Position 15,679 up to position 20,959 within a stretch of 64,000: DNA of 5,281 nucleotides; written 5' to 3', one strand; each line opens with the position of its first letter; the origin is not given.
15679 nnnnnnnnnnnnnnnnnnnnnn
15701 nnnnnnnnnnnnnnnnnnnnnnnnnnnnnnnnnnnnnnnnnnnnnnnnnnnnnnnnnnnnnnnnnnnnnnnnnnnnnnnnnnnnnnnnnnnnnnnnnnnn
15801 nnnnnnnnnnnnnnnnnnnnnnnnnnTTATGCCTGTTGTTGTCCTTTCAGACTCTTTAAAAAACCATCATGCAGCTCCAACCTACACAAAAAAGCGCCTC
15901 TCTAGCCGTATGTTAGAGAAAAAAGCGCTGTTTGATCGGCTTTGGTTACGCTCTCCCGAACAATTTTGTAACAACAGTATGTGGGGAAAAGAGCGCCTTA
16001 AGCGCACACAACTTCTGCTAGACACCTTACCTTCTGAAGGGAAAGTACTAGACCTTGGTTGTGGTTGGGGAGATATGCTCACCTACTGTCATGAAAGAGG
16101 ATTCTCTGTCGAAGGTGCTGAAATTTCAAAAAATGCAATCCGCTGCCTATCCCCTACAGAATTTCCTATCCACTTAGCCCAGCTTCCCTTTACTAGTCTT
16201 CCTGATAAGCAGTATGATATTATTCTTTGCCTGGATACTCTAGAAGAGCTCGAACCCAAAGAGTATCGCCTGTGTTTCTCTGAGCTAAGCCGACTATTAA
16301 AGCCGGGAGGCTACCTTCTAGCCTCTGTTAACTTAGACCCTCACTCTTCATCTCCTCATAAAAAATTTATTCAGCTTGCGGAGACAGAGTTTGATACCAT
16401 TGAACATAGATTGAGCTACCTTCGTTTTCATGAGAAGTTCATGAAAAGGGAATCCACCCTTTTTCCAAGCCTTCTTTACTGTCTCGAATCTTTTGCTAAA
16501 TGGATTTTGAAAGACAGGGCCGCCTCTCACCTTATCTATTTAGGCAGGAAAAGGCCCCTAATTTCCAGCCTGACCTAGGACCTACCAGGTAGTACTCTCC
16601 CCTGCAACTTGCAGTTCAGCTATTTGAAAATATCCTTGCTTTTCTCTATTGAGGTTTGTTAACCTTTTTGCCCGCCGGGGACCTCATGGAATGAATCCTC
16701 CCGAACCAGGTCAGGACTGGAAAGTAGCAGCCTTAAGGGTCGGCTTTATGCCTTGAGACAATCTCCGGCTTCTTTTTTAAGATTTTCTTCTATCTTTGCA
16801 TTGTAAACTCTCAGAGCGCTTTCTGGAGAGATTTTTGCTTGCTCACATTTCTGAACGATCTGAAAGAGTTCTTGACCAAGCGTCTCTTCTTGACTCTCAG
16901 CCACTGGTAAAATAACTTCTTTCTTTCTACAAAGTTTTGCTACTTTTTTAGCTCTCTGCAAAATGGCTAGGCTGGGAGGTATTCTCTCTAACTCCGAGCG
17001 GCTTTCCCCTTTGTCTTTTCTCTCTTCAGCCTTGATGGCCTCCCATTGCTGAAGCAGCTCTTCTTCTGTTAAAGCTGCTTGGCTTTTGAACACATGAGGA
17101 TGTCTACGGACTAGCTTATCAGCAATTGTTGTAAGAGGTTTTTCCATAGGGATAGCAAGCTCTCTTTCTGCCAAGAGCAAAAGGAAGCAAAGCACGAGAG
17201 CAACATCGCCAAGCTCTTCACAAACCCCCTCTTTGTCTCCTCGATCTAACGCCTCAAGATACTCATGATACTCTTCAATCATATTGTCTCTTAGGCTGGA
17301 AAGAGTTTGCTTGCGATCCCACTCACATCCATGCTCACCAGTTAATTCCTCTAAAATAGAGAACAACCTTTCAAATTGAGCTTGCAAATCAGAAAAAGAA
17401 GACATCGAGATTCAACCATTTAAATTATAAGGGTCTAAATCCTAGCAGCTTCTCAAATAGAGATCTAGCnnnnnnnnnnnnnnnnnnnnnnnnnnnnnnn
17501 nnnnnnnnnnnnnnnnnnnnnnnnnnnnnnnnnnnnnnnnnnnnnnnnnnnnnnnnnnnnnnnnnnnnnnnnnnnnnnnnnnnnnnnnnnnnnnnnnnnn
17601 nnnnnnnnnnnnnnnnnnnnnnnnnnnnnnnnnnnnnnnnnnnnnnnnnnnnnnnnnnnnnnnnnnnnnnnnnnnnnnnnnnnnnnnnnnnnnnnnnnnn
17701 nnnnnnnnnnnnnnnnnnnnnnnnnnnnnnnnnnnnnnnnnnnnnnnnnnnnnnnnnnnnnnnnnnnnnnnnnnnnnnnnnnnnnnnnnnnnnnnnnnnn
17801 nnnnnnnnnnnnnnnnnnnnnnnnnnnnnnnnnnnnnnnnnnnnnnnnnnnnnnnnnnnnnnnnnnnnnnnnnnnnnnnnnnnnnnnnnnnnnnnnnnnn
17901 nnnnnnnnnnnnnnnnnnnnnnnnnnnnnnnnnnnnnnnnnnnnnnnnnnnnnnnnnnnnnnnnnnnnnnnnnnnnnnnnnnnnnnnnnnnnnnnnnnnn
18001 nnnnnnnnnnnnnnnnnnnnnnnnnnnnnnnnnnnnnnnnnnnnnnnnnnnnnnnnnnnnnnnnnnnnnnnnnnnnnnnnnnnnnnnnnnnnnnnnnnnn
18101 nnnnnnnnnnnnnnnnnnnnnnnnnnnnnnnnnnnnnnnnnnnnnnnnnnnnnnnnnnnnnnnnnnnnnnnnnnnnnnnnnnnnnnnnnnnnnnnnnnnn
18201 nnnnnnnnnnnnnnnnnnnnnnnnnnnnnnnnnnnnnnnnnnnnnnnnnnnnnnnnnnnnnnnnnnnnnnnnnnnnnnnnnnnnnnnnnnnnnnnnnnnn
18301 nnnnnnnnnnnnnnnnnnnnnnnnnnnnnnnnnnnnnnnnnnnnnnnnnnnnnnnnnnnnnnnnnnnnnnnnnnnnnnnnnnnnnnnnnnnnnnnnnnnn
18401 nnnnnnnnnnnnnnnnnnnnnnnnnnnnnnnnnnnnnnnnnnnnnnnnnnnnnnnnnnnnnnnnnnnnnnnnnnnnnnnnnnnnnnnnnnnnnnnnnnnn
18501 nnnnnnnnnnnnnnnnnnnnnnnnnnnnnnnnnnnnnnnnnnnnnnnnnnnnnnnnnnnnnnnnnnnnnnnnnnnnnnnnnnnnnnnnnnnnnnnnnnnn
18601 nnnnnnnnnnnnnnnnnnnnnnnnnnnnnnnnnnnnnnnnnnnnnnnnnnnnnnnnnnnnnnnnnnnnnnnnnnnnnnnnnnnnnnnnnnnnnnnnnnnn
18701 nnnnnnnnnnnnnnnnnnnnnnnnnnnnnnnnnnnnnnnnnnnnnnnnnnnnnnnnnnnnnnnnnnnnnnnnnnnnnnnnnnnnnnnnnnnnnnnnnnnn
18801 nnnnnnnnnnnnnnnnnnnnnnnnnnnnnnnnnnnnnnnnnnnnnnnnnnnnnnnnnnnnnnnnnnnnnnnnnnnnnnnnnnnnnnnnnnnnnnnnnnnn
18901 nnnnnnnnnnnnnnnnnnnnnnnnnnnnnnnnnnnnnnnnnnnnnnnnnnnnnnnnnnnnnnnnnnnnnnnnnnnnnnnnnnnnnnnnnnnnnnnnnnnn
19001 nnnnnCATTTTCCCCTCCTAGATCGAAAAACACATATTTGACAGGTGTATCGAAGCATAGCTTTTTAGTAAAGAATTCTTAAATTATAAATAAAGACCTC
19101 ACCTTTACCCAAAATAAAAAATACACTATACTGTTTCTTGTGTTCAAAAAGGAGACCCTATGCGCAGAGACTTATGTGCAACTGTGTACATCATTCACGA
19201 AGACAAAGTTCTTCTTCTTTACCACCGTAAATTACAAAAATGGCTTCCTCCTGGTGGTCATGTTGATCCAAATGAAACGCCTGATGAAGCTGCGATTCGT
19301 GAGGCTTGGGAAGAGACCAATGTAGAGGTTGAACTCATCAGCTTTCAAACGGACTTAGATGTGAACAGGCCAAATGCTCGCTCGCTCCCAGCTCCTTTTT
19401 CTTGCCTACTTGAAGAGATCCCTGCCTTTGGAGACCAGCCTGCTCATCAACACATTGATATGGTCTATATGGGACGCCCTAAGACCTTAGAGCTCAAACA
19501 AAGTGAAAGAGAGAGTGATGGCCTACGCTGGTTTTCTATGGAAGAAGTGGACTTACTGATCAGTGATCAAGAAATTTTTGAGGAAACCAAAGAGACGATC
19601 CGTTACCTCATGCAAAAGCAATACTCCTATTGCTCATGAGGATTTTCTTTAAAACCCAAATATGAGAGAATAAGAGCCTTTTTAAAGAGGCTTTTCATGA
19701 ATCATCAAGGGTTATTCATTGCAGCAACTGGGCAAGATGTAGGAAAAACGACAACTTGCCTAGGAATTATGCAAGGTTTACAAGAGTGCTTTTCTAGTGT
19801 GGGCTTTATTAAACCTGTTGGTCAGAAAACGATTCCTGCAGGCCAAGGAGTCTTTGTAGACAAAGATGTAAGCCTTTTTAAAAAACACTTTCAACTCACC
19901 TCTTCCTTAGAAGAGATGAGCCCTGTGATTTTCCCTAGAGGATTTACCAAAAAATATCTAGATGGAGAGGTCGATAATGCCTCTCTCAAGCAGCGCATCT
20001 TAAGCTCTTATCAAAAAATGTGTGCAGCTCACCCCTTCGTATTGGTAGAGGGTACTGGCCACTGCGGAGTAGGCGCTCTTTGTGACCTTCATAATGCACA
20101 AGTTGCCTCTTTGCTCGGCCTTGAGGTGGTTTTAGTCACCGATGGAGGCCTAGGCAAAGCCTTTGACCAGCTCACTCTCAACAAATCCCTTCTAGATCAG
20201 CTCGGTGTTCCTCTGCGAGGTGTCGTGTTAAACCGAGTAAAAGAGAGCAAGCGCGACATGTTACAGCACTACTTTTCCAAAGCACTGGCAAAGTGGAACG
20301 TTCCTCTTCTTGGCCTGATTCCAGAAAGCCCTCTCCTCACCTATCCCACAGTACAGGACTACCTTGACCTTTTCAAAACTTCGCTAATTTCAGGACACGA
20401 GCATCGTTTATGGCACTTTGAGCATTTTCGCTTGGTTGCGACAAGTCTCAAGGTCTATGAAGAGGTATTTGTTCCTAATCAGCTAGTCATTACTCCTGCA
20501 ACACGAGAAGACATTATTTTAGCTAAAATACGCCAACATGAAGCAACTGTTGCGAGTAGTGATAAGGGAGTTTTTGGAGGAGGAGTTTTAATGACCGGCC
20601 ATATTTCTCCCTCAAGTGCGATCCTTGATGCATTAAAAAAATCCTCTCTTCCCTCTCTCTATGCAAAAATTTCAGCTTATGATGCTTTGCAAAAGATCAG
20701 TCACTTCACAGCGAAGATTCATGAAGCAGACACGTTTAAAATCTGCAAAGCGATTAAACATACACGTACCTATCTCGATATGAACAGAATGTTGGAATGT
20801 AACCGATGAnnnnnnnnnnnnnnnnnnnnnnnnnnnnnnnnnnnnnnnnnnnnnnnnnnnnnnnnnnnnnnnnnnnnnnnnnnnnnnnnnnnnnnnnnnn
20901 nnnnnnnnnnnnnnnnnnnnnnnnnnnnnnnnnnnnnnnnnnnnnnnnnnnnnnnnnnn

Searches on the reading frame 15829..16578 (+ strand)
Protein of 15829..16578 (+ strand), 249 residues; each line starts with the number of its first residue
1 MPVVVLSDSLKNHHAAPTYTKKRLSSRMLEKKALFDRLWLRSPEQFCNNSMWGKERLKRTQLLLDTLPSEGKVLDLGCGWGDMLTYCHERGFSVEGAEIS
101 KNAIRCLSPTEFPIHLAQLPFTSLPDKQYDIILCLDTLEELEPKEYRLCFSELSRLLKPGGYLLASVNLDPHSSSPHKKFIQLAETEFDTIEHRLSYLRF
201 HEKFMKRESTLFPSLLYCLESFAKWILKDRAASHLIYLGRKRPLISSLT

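Call 69: search_protein_families(library=pfam, proteins=[window:15829-16578:+], max_evalue=0.00001)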
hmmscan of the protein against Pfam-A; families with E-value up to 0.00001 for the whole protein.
window:15829-16578:+ (249 aa): 6 families
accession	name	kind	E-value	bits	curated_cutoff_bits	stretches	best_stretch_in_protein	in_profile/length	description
PF13489.12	Methyltransf_23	-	4.6e-16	59.4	27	1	59-172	12-123/164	Methyltransferase domain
PF08241.18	Methyltransf_11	-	1.8e-13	51.4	21.2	1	74-164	1-94/95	Methyltransferase domain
PF13649.12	Methyltransf_25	-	2.3e-13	51.1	27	1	73-161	1-97/97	Methyltransferase domain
PF08242.18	Methyltransf_12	-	4e-10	40.7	30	1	74-163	1-98/98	Methyltransferase domain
PF02353.26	CMAS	-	2.1e-09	37.5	27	1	71-182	64-181/273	Mycolic acid cyclopropane synthetase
PF13847.12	Methyltransf_31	-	1.6e-07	31.5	27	1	70-166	4-111/145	Methyltransferase domain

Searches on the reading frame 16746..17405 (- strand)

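Call 69: search_protein_families(library=pfam, proteins=[window:16746-17405:-], max_evalue=0.00001)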
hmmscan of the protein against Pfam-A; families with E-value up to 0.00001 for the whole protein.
window:16746-17405:- (219 aa): 1 family
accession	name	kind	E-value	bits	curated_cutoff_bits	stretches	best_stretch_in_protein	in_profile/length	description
PF03819.22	MazG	-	3.5e-18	66.1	22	1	33-106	1-74/74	MazG nucleotide pyrophosphohydrolase domain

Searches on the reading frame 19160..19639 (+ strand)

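Call 69: search_protein_families(library=pfam, proteins=[window:19160-19639:+], max_evalue=0.00001)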
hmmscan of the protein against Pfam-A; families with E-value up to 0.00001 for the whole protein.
window:19160-19639:+ (159 aa): 1 family
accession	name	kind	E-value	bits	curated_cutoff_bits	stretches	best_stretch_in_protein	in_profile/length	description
PF00293.34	NUDIX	-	8.2e-19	68.4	21.1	1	6-132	5-119/134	NUDIX domain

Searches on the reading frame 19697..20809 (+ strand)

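Call 69: search_protein_families(library=pfam, proteins=[window:19697-20809:+], max_evalue=0.00001)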
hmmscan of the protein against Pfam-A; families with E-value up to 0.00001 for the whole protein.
window:19697-20809:+ (370 aa): 3 families
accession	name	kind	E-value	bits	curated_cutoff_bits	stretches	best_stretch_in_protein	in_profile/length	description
PF13500.12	AAA_26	-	5.4e-35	121.5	27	1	4-217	1-197/198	AAA domain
PF07085.17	DRTGG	-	1.1e-11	45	25.2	1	227-336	7-104/105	DRTGG domain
PF01656.29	CbiA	-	6.9e-08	32.9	25.4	1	7-212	2-113/125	CobQ/CobB/MinD/ParA nucleotide binding domain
